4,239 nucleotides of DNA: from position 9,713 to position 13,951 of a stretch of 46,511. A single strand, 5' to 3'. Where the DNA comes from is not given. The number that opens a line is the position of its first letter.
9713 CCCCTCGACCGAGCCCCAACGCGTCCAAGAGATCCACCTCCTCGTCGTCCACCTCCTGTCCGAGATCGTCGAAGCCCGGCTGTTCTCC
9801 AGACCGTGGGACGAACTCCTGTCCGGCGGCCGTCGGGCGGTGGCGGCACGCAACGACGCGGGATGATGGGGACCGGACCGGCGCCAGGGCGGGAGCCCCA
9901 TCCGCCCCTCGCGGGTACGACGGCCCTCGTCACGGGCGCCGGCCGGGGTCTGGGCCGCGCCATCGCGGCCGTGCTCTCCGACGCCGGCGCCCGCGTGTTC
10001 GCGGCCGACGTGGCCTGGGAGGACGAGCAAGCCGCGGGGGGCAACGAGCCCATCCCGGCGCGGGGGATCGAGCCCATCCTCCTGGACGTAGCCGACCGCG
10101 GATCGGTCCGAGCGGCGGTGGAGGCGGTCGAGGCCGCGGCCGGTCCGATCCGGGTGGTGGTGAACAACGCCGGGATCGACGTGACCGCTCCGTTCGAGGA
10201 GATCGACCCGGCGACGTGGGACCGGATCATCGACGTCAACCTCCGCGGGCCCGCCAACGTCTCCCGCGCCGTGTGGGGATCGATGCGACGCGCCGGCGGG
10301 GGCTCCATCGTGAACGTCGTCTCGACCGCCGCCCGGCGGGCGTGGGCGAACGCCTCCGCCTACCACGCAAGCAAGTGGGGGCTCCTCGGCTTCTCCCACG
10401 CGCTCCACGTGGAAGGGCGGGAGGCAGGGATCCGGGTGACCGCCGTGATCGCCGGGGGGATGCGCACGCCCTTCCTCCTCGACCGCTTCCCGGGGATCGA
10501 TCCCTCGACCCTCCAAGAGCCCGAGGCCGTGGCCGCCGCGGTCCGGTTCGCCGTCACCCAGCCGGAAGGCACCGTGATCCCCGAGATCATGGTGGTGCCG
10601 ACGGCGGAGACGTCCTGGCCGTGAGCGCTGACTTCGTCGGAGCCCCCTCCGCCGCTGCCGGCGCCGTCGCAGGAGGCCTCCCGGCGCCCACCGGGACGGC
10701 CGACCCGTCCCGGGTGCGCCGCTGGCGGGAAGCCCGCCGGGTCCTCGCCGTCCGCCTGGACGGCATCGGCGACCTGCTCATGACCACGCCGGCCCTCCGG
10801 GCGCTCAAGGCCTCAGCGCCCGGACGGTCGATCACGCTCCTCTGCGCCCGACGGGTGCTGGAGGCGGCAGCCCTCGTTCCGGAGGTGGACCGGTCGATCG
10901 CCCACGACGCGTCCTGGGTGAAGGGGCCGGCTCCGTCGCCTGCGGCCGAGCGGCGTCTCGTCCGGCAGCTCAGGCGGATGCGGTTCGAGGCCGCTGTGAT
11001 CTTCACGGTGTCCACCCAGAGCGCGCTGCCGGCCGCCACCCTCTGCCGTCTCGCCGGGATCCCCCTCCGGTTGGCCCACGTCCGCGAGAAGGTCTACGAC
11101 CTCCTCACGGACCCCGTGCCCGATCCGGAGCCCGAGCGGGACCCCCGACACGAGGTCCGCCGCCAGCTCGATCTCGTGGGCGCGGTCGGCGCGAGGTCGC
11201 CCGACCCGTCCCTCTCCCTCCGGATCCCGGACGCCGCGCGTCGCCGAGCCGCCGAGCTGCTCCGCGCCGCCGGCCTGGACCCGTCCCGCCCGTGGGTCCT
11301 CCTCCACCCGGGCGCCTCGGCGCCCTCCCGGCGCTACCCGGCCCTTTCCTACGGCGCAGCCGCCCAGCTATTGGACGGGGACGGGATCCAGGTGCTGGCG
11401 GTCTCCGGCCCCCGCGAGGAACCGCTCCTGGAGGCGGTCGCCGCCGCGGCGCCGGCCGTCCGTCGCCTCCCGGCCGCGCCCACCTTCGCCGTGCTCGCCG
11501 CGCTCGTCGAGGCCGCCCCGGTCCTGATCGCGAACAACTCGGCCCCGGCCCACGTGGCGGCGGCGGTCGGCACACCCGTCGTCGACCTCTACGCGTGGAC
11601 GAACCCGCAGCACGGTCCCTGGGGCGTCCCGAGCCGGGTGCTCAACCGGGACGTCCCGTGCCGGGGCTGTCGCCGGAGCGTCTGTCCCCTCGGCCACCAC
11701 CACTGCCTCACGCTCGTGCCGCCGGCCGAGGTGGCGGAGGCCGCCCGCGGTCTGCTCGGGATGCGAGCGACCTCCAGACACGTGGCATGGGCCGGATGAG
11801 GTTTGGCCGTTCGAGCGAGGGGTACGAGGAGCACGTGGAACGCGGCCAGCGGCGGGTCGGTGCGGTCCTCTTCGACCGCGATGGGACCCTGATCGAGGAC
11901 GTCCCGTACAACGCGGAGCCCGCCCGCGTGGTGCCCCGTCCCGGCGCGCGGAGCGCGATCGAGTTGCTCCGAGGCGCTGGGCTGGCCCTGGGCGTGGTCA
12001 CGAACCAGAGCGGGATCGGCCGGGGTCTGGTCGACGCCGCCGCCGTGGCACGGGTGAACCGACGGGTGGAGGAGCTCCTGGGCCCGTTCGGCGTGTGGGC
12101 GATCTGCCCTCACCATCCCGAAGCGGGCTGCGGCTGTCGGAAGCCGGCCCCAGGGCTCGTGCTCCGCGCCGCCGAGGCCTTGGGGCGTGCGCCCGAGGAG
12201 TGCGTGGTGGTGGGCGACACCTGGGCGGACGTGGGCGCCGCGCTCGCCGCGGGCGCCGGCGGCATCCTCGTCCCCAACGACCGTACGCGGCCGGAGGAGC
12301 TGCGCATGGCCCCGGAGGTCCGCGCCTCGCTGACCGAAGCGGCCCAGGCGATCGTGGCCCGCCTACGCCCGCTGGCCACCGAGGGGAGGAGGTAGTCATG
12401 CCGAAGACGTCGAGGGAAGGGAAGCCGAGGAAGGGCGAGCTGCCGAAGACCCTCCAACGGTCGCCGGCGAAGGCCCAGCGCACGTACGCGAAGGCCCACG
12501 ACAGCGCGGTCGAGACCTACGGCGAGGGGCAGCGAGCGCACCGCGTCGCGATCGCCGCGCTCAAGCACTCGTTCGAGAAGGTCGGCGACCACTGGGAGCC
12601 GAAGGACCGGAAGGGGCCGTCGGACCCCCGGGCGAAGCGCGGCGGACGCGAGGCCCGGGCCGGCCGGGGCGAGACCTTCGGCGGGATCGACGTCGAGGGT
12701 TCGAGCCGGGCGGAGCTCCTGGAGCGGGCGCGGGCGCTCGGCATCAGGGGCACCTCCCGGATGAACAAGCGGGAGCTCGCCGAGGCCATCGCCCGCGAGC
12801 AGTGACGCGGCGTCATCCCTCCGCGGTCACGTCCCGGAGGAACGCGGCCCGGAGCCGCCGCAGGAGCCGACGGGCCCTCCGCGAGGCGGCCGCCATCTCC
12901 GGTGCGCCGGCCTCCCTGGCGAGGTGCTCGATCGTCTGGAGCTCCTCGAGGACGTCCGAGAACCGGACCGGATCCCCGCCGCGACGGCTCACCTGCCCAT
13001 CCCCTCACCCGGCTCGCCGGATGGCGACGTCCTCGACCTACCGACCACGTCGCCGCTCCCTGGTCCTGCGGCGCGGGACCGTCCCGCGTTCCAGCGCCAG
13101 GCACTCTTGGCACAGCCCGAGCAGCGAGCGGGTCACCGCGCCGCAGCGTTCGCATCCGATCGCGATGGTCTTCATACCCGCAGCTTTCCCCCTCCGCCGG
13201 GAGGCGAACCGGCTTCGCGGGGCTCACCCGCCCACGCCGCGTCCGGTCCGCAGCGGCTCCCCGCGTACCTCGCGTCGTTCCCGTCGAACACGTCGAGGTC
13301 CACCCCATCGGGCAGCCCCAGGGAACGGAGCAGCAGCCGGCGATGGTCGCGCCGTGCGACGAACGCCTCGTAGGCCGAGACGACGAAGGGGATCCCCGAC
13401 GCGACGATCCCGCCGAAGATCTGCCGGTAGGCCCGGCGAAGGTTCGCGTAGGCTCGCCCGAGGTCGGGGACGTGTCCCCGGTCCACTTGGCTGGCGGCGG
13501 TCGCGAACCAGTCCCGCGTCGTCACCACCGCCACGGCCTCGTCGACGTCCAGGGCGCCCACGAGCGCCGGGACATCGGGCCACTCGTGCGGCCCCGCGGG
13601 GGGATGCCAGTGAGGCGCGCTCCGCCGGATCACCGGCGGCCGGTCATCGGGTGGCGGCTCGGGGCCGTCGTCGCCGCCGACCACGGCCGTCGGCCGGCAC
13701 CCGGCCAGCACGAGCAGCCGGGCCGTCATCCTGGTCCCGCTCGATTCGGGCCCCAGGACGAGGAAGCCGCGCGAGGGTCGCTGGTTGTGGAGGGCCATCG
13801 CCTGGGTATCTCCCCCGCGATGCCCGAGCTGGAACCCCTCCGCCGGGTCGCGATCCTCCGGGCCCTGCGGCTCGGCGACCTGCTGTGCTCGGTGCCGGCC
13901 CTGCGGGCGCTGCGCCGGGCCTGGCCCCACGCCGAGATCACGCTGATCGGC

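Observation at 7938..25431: Complete ADP-heptose pathway plus three GT9 heptosyltransferase paralogs in an apparently monoderm (actinobacterial) context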

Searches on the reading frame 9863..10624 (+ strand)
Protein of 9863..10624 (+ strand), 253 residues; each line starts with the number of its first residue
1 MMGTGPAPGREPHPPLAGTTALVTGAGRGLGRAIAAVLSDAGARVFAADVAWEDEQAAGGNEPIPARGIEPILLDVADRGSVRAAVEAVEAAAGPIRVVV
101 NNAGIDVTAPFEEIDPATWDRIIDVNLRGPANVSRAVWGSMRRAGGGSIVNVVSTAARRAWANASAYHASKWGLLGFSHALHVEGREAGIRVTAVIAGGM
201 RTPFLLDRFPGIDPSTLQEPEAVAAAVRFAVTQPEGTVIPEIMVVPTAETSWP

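Call 6: search_protein_families(library=pfam, proteins=[window:9863-10624:+], max_evalue=0.01)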
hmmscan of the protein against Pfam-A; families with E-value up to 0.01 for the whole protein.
window:9863-10624:+ (253 aa): 3 families
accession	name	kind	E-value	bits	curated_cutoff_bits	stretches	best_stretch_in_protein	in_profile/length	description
PF00106.31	adh_short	-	5.3e-48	163.5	26.6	1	20-204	2-186/195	short chain dehydrogenase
PF13561.12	adh_short_C2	-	2e-37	129.5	27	1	25-218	1-192/236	Enoyl-(Acyl carrier protein) reductase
PF08659.16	KR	-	1.2e-10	42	22.6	1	20-139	2-125/180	KR domain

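Call 9: search_protein_families(library=ncbifam, proteins=[window:9863-10624:+], max_evalue=0.001)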
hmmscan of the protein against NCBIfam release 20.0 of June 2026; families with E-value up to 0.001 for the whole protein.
window:9863-10624:+ (253 aa): 213 families (the best 25 are shown)
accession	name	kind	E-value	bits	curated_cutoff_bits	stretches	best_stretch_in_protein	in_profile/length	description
NF005878.0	PRK07825.1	subfamily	9.5e-43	146.5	287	1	15-238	6-224/278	short chain dehydrogenase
NF005594.0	PRK07326.1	equivalog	1e-40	139.8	271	1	17-248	5-233/237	SDR family oxidoreductase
NF005806.0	PRK07666.1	equivalog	2.2e-40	138.4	286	1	16-224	5-214/239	3-ketoacyl-ACP reductase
NF005672.0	PRK07454.1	equivalog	4.9e-40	137.2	234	1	19-248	7-238/241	SDR family oxidoreductase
NF004198.0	PRK05653.1-3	equivalog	6.3e-40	137.2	296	1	16-204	5-193/248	3-oxoacyl-ACP reductase FabG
TIGR01963.1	PHB_DH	subfamily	9.9e-40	136.4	307.05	1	19-206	2-189/255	3-hydroxybutyrate dehydrogenase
NF009466.0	PRK12826.1-2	subfamily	3.7e-39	134.7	222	1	20-230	5-225/248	3-oxoacyl-ACP reductase FabG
NF004791.0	PRK06138.1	equivalog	2.5e-37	128.5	312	1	16-211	3-197/252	SDR family oxidoreductase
NF005559.1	PRK07231.1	subfamily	3.8e-37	128.1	215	1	16-229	2-215/249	glucose 1-dehydrogenase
NF009464.0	PRK12824.1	subfamily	8.8e-37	127.1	269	1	20-241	4-234/245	3-oxoacyl-ACP reductase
NF009093.0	PRK12429.1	subfamily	1e-36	126.5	258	1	16-210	3-197/259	3-hydroxybutyrate dehydrogenase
NF005469.0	PRK07063.1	equivalog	2.7e-36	125.4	306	1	16-214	5-206/260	SDR family oxidoreductase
NF004526.0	PRK05872.1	subfamily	5.2e-36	124.3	276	1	11-193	3-183/297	short-chain dehydrogenase/reductase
NF006114.0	PRK08263.1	subfamily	6.6e-36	124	290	1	21-204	6-186/280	short chain dehydrogenase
NF005309.0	PRK06841.1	subfamily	4.6e-35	121.3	286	1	15-195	12-189/255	GolD/DthD family dehydrogenase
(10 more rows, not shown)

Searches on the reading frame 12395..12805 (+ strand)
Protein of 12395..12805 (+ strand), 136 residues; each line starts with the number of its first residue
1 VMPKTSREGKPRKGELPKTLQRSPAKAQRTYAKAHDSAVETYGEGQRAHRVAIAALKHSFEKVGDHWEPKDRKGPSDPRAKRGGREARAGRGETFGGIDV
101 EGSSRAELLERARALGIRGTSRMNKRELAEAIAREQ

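Call 6: search_protein_families(library=pfam, proteins=[window:12395-12805:+], max_evalue=0.01)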
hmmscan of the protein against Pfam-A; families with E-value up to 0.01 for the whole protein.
window:12395-12805:+ (136 aa): 2 families
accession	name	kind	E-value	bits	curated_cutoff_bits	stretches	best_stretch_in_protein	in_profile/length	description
PF06150.17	ChaB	-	1.3e-19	70.9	27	1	16-70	1-60/60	ChaB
PF07498.18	Rho_N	-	8e-07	29.4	24.9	1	106-136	8-38/43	Rho termination factor, N-terminal domain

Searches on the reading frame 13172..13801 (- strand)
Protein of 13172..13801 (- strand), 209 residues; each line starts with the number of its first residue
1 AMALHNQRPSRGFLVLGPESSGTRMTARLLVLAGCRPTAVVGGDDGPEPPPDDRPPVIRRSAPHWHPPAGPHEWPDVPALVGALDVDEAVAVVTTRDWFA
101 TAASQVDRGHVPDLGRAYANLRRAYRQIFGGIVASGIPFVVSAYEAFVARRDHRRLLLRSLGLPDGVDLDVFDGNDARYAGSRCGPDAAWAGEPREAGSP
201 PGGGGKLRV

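Call 6: search_protein_families(library=pfam, proteins=[window:13172-13801:-], max_evalue=0.01)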
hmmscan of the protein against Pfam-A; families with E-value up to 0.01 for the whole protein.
window:13172-13801:- (209 aa): 0 families

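Call 9: search_protein_families(library=ncbifam, proteins=[window:13172-13801:-], max_evalue=0.001)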
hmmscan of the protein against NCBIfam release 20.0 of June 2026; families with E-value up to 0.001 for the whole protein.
window:13172-13801:- (209 aa): 0 families

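Call 54: search_protein_families(library=pfam, proteins=[window:13172-13801:-], max_evalue=1)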
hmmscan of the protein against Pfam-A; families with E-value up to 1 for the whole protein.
window:13172-13801:- (209 aa): 0 families
